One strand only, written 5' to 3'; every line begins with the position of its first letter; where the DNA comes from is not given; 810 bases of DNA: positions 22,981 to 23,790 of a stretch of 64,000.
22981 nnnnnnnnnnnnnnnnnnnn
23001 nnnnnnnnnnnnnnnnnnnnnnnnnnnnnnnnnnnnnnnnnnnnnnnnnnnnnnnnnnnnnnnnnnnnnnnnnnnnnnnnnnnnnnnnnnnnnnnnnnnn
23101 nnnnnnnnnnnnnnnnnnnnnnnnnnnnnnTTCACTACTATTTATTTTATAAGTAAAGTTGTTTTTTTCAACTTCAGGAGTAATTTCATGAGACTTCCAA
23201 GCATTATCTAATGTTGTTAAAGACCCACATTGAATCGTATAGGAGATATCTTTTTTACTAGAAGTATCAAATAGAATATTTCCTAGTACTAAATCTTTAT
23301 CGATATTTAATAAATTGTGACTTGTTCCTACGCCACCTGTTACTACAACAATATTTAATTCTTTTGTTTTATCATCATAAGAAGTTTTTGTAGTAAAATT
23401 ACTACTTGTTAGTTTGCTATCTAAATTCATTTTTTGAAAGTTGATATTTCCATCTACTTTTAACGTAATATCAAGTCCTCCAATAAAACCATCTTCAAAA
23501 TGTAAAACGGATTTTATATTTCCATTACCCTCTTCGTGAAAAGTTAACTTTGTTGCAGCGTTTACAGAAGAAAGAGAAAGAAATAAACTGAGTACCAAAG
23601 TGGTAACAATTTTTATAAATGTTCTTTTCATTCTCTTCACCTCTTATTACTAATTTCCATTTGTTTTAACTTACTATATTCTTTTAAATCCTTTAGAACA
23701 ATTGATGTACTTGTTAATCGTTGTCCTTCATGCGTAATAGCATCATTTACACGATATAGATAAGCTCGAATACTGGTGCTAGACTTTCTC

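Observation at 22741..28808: Giant dockerin-bearing HExxH (M60-like) peptidase translationally coupled to a putative cohesin-like membrane anchor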

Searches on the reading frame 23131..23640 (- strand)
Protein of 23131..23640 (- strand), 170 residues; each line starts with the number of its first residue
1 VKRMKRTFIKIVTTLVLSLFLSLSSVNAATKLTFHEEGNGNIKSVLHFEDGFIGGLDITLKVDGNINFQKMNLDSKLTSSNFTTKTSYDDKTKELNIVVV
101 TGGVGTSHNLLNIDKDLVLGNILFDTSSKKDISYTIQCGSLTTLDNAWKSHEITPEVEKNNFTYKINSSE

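Call 5: search_protein_families(library=pfam, proteins=[window:23131-23556:-], max_evalue=10)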
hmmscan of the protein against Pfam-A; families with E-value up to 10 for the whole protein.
seq(142 aa): 0 families

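Call 7: search_solved_structures(query=window:23131-23556:-, max_evalue=10, show_alignments=2)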
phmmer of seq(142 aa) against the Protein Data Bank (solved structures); distinct sequences matched with E-value up to 10: 0.

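Call 9: find_homologous_proteins(query=window:23131-23640:-, max_evalue=0.01)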
Query seq(170 aa) (170 aa): 2 proteins with E <= 0.01 among 67 candidates.
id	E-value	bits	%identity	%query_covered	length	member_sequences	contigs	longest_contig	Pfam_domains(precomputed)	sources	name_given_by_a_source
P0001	2.8e-99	347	100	98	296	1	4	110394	-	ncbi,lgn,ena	-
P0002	8.5e-99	346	99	98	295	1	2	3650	-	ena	-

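Call 11: find_encoding_contigs(protein=P0001, flank=10000, max_places=6)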
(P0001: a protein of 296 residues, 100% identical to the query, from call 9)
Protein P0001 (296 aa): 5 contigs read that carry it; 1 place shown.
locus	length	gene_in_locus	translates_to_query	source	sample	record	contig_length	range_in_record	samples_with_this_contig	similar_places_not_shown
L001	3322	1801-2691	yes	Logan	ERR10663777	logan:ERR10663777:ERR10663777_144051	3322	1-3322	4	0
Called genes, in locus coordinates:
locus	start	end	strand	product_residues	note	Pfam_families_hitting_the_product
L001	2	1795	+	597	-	?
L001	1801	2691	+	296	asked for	-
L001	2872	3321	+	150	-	?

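Call 17: search_protein_representatives(protein=window:23131-23556:-)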
Query: 142 residues. Proteins with E-value up to 0.001 (for the whole library): 74; up to 1e-10: 42; up to 1e-30: 6. The best 74 are listed.
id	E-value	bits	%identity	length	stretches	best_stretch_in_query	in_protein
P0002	1.5e-84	297.1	99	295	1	1-142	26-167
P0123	2.0e-43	164.0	61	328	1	1-141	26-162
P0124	1.6e-36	141.7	47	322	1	1-139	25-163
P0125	2.1e-36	141.3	48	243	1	1-141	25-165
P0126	4.2e-35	137.1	50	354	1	2-139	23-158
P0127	6.9e-31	123.4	46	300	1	2-140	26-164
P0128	1.5e-28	115.9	45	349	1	2-141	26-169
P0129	4.5e-28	114.3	43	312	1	2-139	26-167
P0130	5.3e-28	114.1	45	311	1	2-126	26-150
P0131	2.8e-27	111.7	44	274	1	2-139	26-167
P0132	4.2e-26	107.9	40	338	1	2-140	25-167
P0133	4.3e-26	107.9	41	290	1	2-141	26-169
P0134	6.3e-26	107.4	46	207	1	2-128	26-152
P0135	6.8e-26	107.2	42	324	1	2-141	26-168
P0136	9.2e-26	106.8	39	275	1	2-140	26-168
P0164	2.5e-10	56.8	32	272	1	4-139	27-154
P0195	8.6e-04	35.7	26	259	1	11-138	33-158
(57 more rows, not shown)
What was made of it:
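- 23131..23556 (-): Cohesin-like beta-sandwich domain (aa 26-167 of the 296-aa protein). It is the founding member of the family aligned in A1. There are 74 family representatives in 1.84 billion proteins (call 17).
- Tried and rejected: The exhaustive representative search (call 17) supplied the family instead.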

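Call 23: search_solved_structures(query=A1, max_evalue=10, show_alignments=3)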
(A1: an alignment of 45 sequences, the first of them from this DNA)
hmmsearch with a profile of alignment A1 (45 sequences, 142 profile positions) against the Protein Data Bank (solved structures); distinct sequences matched with E-value up to 10: 0.
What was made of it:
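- On Cohesin (PF00963): The family profile gave 0 hits against PDB sequences at E<=10 (call 23).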

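Call 24: search_protein_families(library=pfam, alignment_id=A1, max_evalue=10)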
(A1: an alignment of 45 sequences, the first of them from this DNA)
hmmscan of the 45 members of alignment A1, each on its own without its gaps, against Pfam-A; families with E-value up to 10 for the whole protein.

A. member 1, seq(142 aa): 0 families

B. families by the number of members that match (of 45 scanned): 28 families (the first 25 are shown)
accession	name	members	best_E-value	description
PF13648.12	Lipocalin_4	2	0.34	Lipocalin-like domain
PF12944.13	HAV_VP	1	0.0067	Hepatitis A virus viral protein VP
PF22711.1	SNaCT5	1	0.0069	Short NACHT-associated C-Terminal domain, family 5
PF08367.16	M16C_assoc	1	0.0093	Peptidase M16C associated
PF14480.11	DNA_pol3_a_NI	1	0.011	DNA polymerase III polC-type N-terminus I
PF14746.11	WASH-7_C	1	0.019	WASH complex subunit 7, C-terminal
PF13619.11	KTSC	1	0.02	KTSC domain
PF12182.14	DUF3642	1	0.024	Bacterial lipoprotein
PF02336.21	Denso_VP4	1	0.026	Capsid protein VP4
PF16270.11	DUF4923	1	0.026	Lipocalin-like domain (DUF4923)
PF24777.1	DUF7700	1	0.027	Domain of unknown function (DUF7700)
PF15222.11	KAR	1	0.035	Kidney androgen-regulated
PF08531.16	Bac_rhamnosid_N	1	0.042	Alpha-L-rhamnosidase N-terminal domain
PF00041.27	fn3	1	0.046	Fibronectin type III domain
PF23809.1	Phage_holin_9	1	0.069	Bacteriophage holin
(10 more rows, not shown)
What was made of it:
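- Pfam found nothing for 45 members (calls 5, 24).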

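Call 25: find_homologous_proteins(query=A1, max_evalue=0.001)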
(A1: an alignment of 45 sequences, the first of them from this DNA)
Query A1 (45 sequences) (142 aa, profile of the alignment): 1 proteins with E <= 0.001 among 1005 candidates.
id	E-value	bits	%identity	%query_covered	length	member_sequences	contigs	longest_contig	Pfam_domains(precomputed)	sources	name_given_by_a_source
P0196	1.1e-10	60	82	39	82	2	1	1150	-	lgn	-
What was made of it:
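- Tried and rejected: It found only near-identical copies of the small protein (call 9) and, with the family alignment, a single fragment (call 25).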

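Call 39: predict_structure(alignment_id=A1)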
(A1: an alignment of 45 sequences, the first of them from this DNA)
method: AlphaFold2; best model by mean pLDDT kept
length: 142 residues; sequences in the alignment: 45
mean_pLDDT: 95.4   pTM: 0.88
mean pLDDT of the five models: 95.4, 95.3, 94.7, 94.4, 94.4
residues with pLDDT >= 90: 129; 70-90: 11; 50-70: 1; < 50: 1
segments of 3 or more residues with pLDDT < 50: none
pLDDT, mean of each block of 10 residues (from residue 1): 97 98 94 98 97 94 98 92 96 97 98 96 97 94 58
secondary structure, 60 per line:
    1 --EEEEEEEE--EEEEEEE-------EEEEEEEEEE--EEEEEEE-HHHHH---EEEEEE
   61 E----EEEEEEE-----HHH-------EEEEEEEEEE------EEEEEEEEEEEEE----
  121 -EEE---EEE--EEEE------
elements in order: E3-10 E13-19 E27-36 E39-45 H47-51 E55-61 E66-72 E88-97 E104-116 E122-124 E128-130 E133-136
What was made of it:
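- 23131..23556 (-): AF2 pLDDT 95.4, pTM 0.88 (call 39).
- On Cohesin (PF00963): AF2 pLDDT is 95.4 and pTM 0.88; the model is all-beta, with 11 DSSP strand segments and one short helix (call 39).
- The AF2 model built from a 45-sequence alignment has pLDDT 95.4 and pTM 0.88 (call 39). The AF2 model has pLDDT 95.4 (call 39).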

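Call 42: fold_search(model_id=the predicted structure, library=pdb)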
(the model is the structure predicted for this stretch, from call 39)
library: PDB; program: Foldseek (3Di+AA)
matches with E <= 10: 1828; with E <= 0.001: 59
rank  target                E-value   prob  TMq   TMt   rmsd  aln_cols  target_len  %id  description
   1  6kgc_A                1.0e-06  1.00  0.66  0.66   4.5       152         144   12  Crystal structure of CaDoc0917(R49D)-CaCohA2 complex at pH 5.4 (released 2020-07-08)
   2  6kgf_C                1.3e-06  1.00  0.61  0.60   4.4       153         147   12  Crystal structure of CaDoc0917(R16D)-CaCohA2 complex at pH 8.2 (released 2020-07-08)
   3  5nrm_A                1.7e-06  1.00  0.61  0.62   4.2       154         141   18  Crystal structure of the sixth cohesin from Acetivibrio cellulolyticus' scaffoldin B in complex with Cel5 dockerin S51 (released 2018-01-31)
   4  4ums                  1.7e-06  1.00  0.55  0.52   5.3       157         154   14  The crystal structure of the seventh ScaB type I cohesin from Pseudobacteroides cellulosolvens (released 2015-05-06)
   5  6kgd_A                2.1e-06  1.00  0.59  0.58   4.6       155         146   15  Crystal structure of CaDoc0917(R49D)-CaCohA2 complex at pH 8.0 (released 2020-07-08)
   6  6kge_A                2.3e-06  1.00  0.62  0.62   4.2       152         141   14  Crystal structure of CaDoc0917(R16D)-CaCohA2 complex at pH 5.5 (released 2020-07-08)
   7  2xdh                  2.9e-06  1.00  0.61  0.62   5.0       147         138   15  Non-cellulosomal cohesin from the hyperthermophilic archaeon Archaeoglobus fulgidus (released 2010-05-26)
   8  5nrk_A                2.9e-06  1.00  0.61  0.61   4.1       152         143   19  Crystal structure of the sixth cohesin from Acetivibrio cellulolyticus' scaffoldin B in complex with Cel5 dockerin S15 (released 2018-01-31)
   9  6kgf_A                3.8e-06  1.00  0.59  0.59   4.7       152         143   13  Crystal structure of CaDoc0917(R16D)-CaCohA2 complex at pH 8.2 (released 2020-07-08)
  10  4dh2_A                6.1e-06  1.00  0.67  0.61   4.7       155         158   14  Crystal structure of Coh-OlpC(Cthe_0452)-Doc435(Cthe_0435) complex: A novel type I Cohesin-Dockerin complex from Clost (released 2012-11-28)
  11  4dh2_C                8.9e-06  1.00  0.66  0.61   4.6       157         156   13  Crystal structure of Coh-OlpC(Cthe_0452)-Doc435(Cthe_0435) complex: A novel type I Cohesin-Dockerin complex from Clost (released 2012-11-28)
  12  4fl4_K                9.4e-06  1.00  0.55  0.49   5.2       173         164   13  Scaffoldin conformation and dynamics revealed by a ternary complex from the Clostridium thermocellum cellulosome (released 2012-06-27)
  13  4uyp_C                1.1e-05  1.00  0.66  0.64   4.1       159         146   16  High resolution structure of the third cohesin ScaC in complex with the ScaB dockerin with a mutation in the N-termina (released 2015-04-15)
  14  3ul4_A                1.2e-05  1.00  0.63  0.63   4.1       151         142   14  Crystal structure of Coh-OlpA(Cthe_3080)-Doc918(Cthe_0918) complex: A novel type I Cohesin-Dockerin complex from Clost (released 2012-11-28)
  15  3fnk_B                1.2e-05  1.00  0.58  0.50   5.9       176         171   11  Crystal structure of the second type II cohesin module from the cellulosomal adaptor ScaA scaffoldin of Acetivibrio ce (released 2009-06-23)
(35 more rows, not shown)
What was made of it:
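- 23131..23556 (-): Foldseek top 30 PDB hits are all cohesins, E from 1e-6, TM 0.55-0.67 (call 42).
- On Cohesin (PF00963): The Foldseek top 30 hits are all cohesins, E 1e-6 to 6e-5, TM 0.55-0.67 (call 42).
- About 44 of the top 50 are cohesins; the rest are YcnI and one CLIPPER adhesin domain (call 42). The structural match is moderate: TM 0.55-0.67, rmsd 4-5 A, 9-19% identity (call 42). Non-cohesin sandwich proteins (YcnI, a CLIPPER adhesin domain) appear from rank 31 in the fold search (call 42). The 30 best structural matches are all cohesins (call 42).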

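Call 60: find_encoding_contigs(protein=P0195, flank=8000, max_places=2)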
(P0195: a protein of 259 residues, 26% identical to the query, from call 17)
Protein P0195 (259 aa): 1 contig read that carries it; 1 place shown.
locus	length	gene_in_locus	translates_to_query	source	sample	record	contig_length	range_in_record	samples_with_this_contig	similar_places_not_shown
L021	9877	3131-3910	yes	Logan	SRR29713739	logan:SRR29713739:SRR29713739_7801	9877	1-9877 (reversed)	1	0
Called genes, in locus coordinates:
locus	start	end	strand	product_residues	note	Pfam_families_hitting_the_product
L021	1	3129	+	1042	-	?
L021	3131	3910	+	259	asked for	-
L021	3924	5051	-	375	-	PF04892:VanZ-LLP1, PF06271:RDD (weak)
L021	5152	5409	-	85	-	PF12797:Fer4_2 (weak), PF12837:Fer4_6 (faint), PF00037:Fer4 (faint), PF13370:Fer4_13, PF13459:Fer4_15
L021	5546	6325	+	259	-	-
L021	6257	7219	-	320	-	PF03845:Spore_permease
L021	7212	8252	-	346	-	PF25198:Spore_GerAC_N, PF05504:Spore_GerAC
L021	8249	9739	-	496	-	PF03323:GerA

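Call 61: find_encoding_contigs(protein=P0164, flank=8000, max_places=2)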
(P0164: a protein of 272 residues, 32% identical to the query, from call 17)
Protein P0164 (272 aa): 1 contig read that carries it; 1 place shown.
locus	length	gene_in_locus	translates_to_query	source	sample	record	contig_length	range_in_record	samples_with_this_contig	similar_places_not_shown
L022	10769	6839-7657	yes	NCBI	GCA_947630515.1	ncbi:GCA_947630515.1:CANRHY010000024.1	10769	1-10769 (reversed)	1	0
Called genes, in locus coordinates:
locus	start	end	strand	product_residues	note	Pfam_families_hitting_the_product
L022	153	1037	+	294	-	-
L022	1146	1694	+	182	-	-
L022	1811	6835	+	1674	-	PF00041:fn3 (weak), PF13402:Peptidase_M60, PF00754:F5_F8_type_C (weak)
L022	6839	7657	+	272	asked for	-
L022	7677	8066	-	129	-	PF12732:YtxH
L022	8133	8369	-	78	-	PF12844:HTH_19 (weak), PF13560:HTH_31 (weak), PF01381:HTH_3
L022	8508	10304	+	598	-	-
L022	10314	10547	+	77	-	PF01381:HTH_3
